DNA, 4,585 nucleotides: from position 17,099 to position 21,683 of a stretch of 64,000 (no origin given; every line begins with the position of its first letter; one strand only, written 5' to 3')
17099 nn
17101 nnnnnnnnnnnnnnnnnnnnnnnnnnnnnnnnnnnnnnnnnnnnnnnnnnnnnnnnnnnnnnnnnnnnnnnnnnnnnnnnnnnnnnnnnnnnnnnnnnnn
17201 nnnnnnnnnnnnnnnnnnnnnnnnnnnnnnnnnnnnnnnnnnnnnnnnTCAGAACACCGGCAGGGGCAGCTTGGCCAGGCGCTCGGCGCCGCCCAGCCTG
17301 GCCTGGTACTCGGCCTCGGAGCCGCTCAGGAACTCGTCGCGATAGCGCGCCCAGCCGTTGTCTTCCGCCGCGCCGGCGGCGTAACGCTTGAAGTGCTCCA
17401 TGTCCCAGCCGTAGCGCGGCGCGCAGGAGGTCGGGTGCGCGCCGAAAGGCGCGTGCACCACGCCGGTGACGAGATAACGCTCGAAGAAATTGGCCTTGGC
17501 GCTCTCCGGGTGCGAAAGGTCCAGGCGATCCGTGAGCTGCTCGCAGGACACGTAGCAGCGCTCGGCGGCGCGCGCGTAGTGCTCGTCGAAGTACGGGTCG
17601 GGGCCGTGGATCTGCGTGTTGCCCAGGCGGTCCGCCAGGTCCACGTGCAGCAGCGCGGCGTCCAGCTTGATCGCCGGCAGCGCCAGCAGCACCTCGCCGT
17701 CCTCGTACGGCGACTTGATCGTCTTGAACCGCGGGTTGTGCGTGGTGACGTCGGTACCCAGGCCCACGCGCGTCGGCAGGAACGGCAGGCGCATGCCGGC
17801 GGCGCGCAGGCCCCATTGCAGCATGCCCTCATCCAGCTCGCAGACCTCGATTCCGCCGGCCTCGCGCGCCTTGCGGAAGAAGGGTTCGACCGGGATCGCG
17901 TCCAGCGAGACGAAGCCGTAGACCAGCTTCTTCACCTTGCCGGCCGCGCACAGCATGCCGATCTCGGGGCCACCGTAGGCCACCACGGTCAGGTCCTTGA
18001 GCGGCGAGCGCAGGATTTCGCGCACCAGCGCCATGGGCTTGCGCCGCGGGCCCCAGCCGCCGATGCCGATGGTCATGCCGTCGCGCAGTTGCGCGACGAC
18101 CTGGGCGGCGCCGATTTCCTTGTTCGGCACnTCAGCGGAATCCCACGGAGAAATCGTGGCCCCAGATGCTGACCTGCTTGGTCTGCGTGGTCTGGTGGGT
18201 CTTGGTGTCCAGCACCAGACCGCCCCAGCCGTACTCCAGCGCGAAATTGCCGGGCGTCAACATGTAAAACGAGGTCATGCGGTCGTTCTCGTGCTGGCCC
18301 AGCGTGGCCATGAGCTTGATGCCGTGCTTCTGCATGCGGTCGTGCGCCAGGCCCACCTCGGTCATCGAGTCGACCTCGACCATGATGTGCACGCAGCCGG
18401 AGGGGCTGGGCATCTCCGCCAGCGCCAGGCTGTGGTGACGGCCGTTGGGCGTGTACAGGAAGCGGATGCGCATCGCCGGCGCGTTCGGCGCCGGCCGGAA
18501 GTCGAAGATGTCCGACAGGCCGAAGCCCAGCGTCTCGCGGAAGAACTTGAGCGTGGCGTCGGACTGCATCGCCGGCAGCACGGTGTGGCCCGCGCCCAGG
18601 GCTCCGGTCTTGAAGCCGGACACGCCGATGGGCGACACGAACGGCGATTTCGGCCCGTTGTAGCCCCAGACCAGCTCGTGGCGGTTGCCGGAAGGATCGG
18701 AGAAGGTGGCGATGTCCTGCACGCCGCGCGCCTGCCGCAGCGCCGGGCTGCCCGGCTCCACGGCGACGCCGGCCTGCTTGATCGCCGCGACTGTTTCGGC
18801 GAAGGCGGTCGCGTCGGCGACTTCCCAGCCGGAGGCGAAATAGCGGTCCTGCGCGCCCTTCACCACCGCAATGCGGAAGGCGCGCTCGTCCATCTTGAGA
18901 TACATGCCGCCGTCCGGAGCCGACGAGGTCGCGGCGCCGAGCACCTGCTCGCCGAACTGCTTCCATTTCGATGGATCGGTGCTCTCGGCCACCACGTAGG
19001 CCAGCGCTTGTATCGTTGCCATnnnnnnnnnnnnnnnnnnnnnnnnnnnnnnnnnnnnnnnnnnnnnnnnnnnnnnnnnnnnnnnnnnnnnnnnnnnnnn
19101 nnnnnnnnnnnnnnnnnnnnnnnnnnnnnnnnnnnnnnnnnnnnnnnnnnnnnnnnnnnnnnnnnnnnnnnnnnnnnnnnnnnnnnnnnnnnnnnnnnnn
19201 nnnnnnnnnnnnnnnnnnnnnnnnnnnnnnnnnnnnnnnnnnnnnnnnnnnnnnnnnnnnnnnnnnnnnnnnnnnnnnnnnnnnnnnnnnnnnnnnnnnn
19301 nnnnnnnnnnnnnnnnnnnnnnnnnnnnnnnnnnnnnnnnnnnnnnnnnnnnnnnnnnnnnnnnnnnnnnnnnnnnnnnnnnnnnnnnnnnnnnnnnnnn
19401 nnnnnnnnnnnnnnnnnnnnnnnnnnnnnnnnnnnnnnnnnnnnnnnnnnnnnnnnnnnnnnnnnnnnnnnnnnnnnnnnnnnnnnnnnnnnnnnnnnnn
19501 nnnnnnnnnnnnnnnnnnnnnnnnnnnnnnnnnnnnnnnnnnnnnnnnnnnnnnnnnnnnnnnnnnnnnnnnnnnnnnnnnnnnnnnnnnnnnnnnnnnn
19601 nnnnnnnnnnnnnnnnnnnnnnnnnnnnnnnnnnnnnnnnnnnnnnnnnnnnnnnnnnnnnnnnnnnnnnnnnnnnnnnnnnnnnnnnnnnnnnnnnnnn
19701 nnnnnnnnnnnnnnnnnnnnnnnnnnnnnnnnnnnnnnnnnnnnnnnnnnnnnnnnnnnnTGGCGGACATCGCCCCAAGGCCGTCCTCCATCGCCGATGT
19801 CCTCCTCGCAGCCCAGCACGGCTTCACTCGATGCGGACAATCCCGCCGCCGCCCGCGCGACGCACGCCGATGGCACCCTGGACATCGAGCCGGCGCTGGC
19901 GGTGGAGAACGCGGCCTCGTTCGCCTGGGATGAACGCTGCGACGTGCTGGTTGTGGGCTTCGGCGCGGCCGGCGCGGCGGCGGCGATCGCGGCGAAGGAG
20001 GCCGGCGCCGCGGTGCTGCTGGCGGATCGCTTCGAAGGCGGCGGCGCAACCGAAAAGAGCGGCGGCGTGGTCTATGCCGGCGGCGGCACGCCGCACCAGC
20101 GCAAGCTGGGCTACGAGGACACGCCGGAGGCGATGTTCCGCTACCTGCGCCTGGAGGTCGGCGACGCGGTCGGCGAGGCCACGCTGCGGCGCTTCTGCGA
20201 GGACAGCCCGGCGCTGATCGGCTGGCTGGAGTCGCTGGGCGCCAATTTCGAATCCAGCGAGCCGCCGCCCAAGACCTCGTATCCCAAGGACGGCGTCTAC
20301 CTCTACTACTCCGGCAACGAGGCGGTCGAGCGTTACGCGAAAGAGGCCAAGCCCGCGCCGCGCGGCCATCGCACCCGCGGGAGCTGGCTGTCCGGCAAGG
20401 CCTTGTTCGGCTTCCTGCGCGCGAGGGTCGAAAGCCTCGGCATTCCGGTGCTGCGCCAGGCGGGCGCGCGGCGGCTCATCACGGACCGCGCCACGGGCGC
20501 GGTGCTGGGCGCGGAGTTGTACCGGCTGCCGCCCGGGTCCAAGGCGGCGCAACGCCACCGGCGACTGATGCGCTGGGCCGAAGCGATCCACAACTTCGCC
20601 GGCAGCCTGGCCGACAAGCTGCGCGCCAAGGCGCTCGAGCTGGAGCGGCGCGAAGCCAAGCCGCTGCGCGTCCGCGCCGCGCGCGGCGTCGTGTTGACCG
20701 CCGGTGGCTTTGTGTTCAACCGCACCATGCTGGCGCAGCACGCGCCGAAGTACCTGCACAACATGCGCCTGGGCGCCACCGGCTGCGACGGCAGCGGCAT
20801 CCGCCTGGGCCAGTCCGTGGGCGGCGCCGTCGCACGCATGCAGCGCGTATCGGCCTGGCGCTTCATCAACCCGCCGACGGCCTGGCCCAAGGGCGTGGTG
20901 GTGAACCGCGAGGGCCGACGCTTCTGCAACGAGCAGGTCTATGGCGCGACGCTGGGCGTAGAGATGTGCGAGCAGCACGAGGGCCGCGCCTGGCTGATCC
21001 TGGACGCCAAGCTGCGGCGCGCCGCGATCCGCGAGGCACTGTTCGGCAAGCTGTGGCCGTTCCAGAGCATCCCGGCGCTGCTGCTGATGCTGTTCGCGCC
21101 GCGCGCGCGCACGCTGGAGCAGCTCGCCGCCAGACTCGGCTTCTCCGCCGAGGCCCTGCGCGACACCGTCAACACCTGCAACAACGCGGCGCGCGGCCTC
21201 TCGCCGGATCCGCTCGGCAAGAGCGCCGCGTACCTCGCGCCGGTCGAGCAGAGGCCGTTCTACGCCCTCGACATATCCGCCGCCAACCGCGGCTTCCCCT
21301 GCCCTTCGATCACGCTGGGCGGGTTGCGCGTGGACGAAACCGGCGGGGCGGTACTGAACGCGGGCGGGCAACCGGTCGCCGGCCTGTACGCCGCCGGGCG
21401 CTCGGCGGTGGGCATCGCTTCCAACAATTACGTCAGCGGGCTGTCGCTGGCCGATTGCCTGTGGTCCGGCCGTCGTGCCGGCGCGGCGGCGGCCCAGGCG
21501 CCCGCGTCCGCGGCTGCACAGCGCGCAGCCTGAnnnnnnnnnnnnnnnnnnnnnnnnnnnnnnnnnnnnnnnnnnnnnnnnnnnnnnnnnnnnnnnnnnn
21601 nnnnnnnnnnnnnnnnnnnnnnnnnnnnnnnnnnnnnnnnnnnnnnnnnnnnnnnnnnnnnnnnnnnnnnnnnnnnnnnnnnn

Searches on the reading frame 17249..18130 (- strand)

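Call 80: search_protein_families(library=pfam, proteins=[window:17249-18130:-], max_evalue=0.00001)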
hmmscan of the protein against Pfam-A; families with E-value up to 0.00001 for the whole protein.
window:17249-18130:- (293 aa): 1 family
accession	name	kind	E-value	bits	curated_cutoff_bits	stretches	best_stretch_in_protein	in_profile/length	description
PF01144.29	CoA_trans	-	6.8e-34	117.6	23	1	8-200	4-194/217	Coenzyme A transferase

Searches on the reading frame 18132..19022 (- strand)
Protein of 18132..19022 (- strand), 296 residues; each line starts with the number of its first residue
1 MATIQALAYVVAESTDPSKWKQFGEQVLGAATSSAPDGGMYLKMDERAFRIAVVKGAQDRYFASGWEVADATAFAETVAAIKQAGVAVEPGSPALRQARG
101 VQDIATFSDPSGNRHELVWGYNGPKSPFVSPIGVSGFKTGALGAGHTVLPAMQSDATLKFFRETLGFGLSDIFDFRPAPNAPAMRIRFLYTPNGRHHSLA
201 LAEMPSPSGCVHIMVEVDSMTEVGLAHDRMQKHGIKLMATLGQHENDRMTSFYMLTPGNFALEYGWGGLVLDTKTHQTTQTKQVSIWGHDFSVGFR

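Call 80: search_protein_families(library=pfam, proteins=[window:18132-19022:-], max_evalue=0.00001)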
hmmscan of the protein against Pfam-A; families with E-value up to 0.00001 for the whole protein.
window:18132-19022:- (296 aa): 2 families
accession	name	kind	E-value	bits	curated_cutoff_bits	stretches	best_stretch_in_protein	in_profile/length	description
PF00903.31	Glyoxalase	-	4.2e-20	72.8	20.6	1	145-263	3-120/121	Glyoxalase/Bleomycin resistance protein/Dioxygenase superfamily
PF22632.2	BphC_D1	-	1.5e-15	57.2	27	1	7-56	1-51/51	Dihydroxybiphenyl dioxygenase BphC D1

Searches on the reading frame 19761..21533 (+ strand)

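Call 36: search_protein_families(library=ncbifam, proteins=[window:19761-21533:+], max_evalue=0.00001)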
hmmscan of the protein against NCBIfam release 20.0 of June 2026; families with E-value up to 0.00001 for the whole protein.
window:19761-21533:+ (590 aa): 28 families (the best 25 are shown)
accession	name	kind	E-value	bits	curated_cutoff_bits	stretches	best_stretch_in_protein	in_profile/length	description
NF005511.0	PRK07121.1-4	equivalog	1.1e-225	750.3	466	1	42-587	3-549/553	FAD-binding protein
NF005513.0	PRK07121.1-6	equivalog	1.4e-141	472.6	608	1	60-579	7-527/533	FAD-binding protein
NF005510.0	PRK07121.1-3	subfamily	1.6e-108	363.6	481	2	296-580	220-489/492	FAD-binding protein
NF005512.0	PRK07121.1-5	subfamily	2.2e-76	257.4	812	2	296-579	222-488/489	FAD-binding protein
NF005508.0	PRK07121.1-1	equivalog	3.8e-76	256.6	537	2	48-252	9-214/497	FAD-binding protein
NF005509.0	PRK07121.1-2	subfamily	3.8e-64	217.2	630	2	296-579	244-523/527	FAD-binding protein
NF009473.0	PRK12835.1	subfamily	1.8e-44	152.2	837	2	296-558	253-546/585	FAD-binding protein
NF004789.0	PRK06134.1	subfamily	1.1e-39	136.4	747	2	297-587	257-577/581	FAD-dependent oxidoreductase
TIGR01813.1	flavo_cyto_c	subfamily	4.1e-39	134.5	285.45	2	199-574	116-443/444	flavocytochrome c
NF009477.0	PRK12843.1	equivalog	1.8e-38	132.4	758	2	298-560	262-551/578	FAD-dependent oxidoreductase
NF009478.0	PRK12844.1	equivalog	5.7e-38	130.6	789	2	296-567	249-538/559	3-ketosteroid-delta-1-dehydrogenase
NF005064.0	PRK06481.1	equivalog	6.6e-37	127.4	542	2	306-579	239-501/506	flavocytochrome c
NF006130.0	PRK08274.1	equivalog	3.9e-36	124.8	369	2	291-581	167-462/467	FAD-dependent tricarballylate dehydrogenase TcuA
NF005882.1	PRK07843.1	equivalog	7.1e-34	117.1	788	2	297-557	242-526/547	3-oxosteroid 1-dehydrogenase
NF053677.1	Desat2ChcC2Cyan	equivalog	4.2e-32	111.2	900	2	300-579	246-553/558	4-oxocyclohex-2-ene-1-carboxylate 5-dehydrogenase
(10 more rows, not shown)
